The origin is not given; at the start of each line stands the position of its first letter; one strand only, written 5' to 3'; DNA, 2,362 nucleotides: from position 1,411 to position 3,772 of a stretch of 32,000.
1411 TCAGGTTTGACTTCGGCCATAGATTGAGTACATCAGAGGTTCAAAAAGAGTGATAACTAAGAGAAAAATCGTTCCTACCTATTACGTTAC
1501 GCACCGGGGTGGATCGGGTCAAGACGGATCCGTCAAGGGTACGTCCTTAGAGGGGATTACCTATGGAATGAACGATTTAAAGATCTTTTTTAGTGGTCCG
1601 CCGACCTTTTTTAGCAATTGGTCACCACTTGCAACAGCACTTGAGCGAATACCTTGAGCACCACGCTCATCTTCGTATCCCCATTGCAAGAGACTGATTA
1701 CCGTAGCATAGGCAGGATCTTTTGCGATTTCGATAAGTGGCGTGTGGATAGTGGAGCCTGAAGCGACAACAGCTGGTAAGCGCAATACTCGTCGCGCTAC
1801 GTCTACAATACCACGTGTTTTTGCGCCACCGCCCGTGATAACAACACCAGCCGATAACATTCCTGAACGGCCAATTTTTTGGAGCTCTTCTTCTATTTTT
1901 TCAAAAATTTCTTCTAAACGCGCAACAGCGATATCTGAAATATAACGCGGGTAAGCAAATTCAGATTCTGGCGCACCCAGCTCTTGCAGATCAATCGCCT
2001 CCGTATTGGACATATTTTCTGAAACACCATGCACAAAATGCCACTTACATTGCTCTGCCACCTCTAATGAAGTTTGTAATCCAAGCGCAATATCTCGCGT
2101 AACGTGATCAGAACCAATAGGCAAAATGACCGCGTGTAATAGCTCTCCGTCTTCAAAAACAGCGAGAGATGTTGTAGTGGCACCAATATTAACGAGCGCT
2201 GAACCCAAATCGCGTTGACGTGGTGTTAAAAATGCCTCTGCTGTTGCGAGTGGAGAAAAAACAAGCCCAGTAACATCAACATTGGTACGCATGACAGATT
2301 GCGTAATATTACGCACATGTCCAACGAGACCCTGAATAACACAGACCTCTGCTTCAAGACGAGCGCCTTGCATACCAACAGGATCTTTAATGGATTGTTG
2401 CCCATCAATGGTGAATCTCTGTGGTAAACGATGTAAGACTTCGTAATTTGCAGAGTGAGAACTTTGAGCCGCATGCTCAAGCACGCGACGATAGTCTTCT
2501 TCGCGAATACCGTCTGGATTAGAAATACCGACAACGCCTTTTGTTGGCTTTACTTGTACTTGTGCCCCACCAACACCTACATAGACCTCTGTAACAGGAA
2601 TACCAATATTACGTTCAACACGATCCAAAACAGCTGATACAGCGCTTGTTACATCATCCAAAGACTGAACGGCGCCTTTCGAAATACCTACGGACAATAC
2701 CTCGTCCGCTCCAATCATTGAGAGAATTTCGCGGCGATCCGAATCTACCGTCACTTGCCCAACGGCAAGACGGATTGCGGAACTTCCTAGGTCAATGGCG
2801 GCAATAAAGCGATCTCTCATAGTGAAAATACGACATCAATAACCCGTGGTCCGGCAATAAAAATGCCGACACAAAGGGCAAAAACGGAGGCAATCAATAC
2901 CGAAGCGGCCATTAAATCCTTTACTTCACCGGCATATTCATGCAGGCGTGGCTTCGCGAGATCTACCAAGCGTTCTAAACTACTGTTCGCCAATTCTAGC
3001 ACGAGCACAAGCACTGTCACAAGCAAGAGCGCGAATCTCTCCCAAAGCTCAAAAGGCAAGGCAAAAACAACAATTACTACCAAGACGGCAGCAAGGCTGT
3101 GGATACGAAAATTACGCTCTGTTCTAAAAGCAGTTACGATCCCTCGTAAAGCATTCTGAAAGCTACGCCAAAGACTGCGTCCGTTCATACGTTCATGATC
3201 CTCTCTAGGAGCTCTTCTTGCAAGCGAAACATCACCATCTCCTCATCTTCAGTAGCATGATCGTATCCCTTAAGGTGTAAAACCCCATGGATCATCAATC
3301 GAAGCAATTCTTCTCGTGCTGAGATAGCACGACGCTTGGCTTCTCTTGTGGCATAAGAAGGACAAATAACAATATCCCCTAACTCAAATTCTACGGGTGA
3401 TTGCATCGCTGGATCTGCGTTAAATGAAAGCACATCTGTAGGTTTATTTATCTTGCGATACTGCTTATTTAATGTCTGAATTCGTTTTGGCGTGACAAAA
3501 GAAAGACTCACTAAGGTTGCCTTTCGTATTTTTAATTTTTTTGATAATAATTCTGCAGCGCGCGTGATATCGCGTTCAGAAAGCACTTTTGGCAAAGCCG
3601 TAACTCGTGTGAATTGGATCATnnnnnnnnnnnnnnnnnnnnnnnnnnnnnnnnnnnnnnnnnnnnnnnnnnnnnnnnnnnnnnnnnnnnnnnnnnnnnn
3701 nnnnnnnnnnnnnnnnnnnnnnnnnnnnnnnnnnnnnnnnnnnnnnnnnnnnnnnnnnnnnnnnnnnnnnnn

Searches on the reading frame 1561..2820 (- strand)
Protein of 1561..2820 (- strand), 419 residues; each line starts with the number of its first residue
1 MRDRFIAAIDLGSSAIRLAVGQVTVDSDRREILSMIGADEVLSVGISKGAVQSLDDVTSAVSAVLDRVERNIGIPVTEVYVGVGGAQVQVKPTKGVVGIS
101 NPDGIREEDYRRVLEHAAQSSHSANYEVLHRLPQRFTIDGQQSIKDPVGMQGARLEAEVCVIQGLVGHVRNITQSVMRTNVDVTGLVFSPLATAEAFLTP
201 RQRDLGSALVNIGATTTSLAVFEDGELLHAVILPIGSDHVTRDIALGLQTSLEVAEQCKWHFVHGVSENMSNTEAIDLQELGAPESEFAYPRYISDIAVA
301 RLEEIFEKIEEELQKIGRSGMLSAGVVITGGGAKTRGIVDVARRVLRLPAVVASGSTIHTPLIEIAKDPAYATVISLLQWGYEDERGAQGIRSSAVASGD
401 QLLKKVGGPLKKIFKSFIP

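Call 8: search_protein_families(library=pfam, proteins=[window:1561-2820:-], max_evalue=0.001)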
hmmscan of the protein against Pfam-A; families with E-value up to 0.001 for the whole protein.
window:1561-2820:- (419 aa): 4 families
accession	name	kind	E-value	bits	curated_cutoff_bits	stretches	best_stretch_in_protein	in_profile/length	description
PF14450.12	FtsA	-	7.8e-26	91.3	31.8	1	208-375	1-126/127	Cell division protein FtsA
PF02491.25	SHS2_FTSA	-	3.8e-22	78.9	25.4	1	85-162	1-78/79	SHS2 domain inserted in FTSA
PF06723.19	MreB_Mbl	-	1.5e-06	27.7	27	1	203-354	143-305/327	MreB/Mbl protein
PF11104.14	PilM_2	-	3.9e-05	23.2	27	0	196-260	171-235/340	Type IV pilus assembly protein PilM;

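Call 21: find_encoding_contigs(protein=window:1561-2820:-, flank=10000, max_places=3)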
Protein window:1561-2820:- (419 aa): 22 contigs read that carry it; 3 places shown.
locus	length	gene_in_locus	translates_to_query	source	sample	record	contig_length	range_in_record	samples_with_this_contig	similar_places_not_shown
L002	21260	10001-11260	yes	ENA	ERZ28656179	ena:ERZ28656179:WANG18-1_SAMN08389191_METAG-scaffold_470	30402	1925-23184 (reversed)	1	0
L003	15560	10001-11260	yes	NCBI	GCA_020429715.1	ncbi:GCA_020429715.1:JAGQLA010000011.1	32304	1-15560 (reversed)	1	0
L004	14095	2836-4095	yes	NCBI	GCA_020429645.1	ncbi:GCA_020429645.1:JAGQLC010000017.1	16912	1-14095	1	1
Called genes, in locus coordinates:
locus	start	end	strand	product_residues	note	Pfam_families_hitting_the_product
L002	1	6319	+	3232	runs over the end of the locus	PF18895:T4SS_pilin, PF17957:Big_7, PF01833:TIG (weak), PF13205:Big_5 (weak)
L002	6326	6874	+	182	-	PF18884:TSP3_bac (faint)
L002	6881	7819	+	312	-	PF18884:TSP3_bac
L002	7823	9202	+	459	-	PF00041:fn3 (weak)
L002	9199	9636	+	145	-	PF02130:YbeY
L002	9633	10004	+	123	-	PF01219:DAGK_prokar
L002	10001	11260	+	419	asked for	PF11104:PilM_2 (faint), PF02491:SHS2_FTSA, PF06723:MreB_Mbl (weak), PF14450:FtsA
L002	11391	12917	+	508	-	PF00091:Tubulin, PF12327:FtsZ_C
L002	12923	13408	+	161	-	PF22811:Zn_ribbon_NrdR, PF03477:ATP-cone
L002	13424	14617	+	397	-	PF10459:Peptidase_S46 (faint), PF00089:Trypsin, PF13365:Trypsin_2, PF13180:PDZ_2, PF17820:PDZ_6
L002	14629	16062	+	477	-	PF00224:PK, PF02887:PK_C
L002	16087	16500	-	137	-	PF00300:His_Phos_1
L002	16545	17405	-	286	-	PF13387:Lnb_N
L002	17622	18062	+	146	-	PF00293:NUDIX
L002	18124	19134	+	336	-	PF12385:Peptidase_C70, PF13529:Peptidase_C39_2 (weak)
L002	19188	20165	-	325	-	PF02779:Transket_pyr, PF22613:Transketolase_C_1 (faint), PF02780:Transketolase_C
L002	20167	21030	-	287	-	PF13292:DXP_synthase_N, PF00456:Transketolase_N, PF00676:E1_dh (weak)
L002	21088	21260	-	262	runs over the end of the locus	PF13473:Cupredoxin_1 (weak)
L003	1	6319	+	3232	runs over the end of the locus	PF18895:T4SS_pilin, PF17957:Big_7, PF01833:TIG (weak), PF13205:Big_5 (weak)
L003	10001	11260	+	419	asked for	PF11104:PilM_2 (faint), PF02491:SHS2_FTSA, PF06723:MreB_Mbl (weak), PF14450:FtsA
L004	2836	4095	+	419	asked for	PF11104:PilM_2 (faint), PF02491:SHS2_FTSA, PF06723:MreB_Mbl (weak), PF14450:FtsA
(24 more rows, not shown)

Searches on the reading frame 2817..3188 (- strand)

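Call 8: search_protein_families(library=pfam, proteins=[window:2817-3188:-], max_evalue=0.001)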
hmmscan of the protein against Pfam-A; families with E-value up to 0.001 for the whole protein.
window:2817-3188:- (123 aa): 1 family
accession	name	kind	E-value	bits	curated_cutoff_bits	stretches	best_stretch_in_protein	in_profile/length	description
PF01219.24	DAGK_prokar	-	6e-30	103.5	22.3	1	12-111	2-101/102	Prokaryotic diacylglycerol kinase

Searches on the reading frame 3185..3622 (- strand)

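Call 8: search_protein_families(library=pfam, proteins=[window:3185-3622:-], max_evalue=0.001)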
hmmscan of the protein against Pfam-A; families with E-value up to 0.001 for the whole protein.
window:3185-3622:- (145 aa): 1 family
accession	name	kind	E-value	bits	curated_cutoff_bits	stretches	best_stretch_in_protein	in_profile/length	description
PF02130.23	YbeY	-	3.3e-37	127.7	25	1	17-141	9-128/129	Endoribonuclease YbeY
